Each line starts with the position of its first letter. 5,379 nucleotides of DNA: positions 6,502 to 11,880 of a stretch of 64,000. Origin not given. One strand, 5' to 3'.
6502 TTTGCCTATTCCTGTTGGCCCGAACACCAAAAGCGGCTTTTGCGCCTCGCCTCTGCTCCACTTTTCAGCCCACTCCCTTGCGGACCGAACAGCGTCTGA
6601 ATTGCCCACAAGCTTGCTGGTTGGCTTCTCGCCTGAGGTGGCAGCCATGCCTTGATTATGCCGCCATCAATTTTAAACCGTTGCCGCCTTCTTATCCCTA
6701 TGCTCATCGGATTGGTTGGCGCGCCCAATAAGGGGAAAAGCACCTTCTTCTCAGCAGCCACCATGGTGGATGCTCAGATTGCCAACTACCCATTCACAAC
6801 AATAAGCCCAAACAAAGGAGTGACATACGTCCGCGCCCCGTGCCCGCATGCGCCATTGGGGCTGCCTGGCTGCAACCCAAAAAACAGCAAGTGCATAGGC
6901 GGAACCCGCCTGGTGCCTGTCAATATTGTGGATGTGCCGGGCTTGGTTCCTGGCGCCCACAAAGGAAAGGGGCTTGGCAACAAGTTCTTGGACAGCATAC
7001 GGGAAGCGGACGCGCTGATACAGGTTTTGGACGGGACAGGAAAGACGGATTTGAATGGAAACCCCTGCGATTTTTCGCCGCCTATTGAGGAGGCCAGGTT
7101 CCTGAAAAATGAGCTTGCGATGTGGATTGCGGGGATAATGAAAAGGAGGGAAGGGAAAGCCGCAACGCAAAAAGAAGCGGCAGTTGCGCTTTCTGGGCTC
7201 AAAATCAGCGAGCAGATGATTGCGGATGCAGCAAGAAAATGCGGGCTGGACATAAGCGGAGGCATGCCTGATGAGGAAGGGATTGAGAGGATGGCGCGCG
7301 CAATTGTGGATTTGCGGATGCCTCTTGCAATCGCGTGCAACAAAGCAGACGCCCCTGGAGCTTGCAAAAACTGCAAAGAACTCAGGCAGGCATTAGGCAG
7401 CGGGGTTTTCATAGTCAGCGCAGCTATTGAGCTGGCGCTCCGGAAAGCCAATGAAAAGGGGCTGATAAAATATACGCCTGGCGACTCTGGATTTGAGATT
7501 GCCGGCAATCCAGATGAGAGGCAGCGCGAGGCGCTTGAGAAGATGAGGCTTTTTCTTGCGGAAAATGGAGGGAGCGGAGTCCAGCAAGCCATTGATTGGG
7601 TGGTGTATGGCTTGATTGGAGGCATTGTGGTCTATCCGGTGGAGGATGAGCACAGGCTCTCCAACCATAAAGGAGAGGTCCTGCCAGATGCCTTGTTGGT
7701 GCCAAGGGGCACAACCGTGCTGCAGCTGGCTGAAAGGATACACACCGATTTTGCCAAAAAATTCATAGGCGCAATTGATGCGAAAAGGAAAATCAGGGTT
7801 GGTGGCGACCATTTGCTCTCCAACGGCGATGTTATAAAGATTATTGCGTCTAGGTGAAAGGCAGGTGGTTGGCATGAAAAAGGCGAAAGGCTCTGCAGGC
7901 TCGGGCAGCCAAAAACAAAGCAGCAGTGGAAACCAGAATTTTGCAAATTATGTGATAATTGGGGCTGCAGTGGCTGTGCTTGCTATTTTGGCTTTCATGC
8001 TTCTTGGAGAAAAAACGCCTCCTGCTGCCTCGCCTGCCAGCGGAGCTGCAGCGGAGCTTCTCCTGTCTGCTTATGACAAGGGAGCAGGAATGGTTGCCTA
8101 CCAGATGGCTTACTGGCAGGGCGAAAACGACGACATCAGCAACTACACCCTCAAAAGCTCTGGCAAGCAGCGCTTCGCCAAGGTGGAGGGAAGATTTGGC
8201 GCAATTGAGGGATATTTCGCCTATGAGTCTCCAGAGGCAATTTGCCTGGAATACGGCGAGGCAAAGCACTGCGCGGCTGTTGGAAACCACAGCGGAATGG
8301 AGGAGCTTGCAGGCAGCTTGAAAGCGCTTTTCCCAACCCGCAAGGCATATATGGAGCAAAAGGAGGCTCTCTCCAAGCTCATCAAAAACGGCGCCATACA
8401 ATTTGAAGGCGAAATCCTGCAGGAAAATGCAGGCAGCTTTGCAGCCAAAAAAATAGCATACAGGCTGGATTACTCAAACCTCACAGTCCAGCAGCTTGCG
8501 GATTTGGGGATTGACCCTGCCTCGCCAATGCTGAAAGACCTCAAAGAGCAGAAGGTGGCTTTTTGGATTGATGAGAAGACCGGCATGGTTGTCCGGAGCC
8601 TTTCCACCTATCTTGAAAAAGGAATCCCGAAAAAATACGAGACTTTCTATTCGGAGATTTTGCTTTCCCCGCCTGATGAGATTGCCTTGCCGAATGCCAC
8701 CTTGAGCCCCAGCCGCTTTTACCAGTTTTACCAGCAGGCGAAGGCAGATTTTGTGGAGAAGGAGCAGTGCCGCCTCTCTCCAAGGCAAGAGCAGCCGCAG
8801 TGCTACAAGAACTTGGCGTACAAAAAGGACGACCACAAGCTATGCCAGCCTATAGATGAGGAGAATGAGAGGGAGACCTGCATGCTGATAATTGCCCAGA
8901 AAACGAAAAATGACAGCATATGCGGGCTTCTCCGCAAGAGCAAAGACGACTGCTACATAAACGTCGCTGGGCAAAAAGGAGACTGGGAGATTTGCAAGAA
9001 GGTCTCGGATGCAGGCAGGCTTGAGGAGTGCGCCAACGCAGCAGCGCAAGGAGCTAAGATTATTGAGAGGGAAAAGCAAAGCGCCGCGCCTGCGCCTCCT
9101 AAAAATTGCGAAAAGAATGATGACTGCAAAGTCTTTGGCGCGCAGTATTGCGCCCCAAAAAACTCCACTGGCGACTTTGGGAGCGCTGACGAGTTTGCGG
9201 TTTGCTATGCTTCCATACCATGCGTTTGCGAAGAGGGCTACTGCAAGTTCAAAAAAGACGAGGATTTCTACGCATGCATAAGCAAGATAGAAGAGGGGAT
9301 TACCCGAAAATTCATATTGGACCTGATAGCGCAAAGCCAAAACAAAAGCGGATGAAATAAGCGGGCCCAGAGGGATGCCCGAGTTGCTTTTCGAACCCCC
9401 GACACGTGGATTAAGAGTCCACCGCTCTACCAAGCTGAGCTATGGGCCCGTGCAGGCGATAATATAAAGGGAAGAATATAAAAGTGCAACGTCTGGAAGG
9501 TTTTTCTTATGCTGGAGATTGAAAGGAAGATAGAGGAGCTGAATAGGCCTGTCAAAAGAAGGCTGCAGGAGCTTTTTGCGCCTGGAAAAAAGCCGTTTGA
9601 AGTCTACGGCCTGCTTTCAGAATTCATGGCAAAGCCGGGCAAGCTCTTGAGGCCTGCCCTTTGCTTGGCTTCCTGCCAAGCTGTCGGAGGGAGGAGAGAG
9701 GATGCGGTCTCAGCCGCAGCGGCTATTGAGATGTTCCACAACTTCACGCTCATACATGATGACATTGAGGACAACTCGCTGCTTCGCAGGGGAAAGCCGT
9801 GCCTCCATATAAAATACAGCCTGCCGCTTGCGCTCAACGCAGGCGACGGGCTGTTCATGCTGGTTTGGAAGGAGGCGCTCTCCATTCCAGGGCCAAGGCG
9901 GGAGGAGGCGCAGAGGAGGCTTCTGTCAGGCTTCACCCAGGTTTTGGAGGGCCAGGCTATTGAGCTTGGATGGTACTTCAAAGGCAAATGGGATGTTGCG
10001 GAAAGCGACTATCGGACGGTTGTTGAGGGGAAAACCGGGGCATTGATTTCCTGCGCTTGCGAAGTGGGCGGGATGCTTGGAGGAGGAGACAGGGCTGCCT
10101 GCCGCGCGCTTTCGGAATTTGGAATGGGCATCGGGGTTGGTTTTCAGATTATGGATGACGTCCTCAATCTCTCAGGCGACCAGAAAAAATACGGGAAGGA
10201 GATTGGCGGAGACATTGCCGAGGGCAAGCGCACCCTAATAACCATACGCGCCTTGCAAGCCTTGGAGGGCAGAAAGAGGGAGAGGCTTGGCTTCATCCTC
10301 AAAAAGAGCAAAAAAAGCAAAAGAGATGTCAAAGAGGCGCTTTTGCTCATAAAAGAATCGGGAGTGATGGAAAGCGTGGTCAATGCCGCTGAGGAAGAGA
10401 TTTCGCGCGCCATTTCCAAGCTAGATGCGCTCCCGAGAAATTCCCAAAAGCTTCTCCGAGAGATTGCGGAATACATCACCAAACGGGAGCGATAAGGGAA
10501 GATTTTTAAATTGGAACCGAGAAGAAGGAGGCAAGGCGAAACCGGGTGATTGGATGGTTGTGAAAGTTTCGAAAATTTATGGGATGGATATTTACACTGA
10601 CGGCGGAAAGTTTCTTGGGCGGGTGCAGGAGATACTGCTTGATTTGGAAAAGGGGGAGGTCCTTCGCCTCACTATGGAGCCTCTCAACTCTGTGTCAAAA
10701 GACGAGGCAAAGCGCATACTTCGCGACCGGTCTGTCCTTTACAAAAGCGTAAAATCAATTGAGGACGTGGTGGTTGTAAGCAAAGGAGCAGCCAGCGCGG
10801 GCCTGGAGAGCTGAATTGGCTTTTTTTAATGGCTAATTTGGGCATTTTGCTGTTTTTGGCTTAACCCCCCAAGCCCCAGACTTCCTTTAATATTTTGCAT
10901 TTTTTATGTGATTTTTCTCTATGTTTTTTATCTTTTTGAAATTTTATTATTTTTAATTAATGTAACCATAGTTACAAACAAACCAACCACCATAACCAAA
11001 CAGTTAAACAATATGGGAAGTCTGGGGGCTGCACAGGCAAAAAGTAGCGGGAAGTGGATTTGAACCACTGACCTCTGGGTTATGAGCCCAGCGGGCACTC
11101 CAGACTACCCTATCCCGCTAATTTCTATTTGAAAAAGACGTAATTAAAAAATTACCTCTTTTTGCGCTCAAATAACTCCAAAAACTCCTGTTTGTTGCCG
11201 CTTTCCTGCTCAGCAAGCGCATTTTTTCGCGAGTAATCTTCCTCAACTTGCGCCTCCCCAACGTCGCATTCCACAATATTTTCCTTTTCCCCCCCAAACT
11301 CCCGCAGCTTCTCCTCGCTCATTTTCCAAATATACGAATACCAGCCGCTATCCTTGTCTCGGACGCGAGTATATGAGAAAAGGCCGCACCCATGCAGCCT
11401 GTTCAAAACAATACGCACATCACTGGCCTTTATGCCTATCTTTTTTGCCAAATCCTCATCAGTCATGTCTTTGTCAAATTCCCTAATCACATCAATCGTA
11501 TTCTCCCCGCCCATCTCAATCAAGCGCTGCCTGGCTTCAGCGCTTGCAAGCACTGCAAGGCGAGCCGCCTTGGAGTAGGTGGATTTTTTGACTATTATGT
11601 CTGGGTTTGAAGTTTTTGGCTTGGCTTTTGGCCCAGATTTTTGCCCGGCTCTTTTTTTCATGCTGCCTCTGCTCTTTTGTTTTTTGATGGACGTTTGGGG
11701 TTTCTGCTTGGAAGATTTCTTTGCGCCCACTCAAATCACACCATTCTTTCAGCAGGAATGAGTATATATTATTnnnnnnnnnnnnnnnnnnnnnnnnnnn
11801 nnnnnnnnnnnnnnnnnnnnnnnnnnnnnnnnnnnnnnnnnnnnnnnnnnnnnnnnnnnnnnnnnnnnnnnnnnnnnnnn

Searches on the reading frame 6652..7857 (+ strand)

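Call 43: search_protein_families(library=pfam, proteins=[window:6652-7857:+], max_evalue=0.0001)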
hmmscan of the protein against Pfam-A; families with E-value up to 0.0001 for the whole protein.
window:6652-7857:+ (401 aa): 4 families
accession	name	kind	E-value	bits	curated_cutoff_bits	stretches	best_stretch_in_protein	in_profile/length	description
PF08438.16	YGR210-like_G4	-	1.1e-29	103.4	24.7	1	228-332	1-108/108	Obg-like GTPase YGR210-like, G4 motif-containing domain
PF01926.29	MMR_HSR1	-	9.7e-17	61.6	21.9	1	19-130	2-87/113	50S ribosome-binding GTPase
PF02824.27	TGS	-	4.1e-13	49.6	22.2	1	343-398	4-59/60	TGS domain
PF02421.24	FeoB_N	-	8.4e-08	32.3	27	1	19-59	3-43/156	Ferrous iron transport protein B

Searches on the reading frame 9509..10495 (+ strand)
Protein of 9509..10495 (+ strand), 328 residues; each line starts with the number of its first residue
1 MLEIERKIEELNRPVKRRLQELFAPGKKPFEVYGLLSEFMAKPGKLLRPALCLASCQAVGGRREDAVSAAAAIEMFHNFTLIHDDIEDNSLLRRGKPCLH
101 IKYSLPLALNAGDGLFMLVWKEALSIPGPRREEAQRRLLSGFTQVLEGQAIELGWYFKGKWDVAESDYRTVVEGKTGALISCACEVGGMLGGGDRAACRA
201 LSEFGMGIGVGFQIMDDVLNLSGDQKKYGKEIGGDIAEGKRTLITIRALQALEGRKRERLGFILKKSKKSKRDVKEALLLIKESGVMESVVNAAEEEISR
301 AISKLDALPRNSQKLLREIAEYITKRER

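Call 43: search_protein_families(library=pfam, proteins=[window:9509-10495:+], max_evalue=0.0001)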
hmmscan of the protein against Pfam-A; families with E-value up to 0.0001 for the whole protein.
window:9509-10495:+ (328 aa): 1 family
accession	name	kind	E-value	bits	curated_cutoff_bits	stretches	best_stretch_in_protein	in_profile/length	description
PF00348.22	polyprenyl_synt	-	3.8e-62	210.2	27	1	35-278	7-248/251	Polyprenyl synthetase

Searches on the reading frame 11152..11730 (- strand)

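Call 65: search_protein_families(library=pfam, proteins=[window:11152-11730:-], max_evalue=0.0001)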
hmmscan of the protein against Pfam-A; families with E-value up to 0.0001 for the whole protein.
window:11152-11730:- (192 aa): 1 family
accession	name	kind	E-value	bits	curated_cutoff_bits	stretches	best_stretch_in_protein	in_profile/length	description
PF02002.24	TFIIE_alpha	-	1.2e-13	51.2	22.9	1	75-144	12-83/105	TFIIE alpha subunit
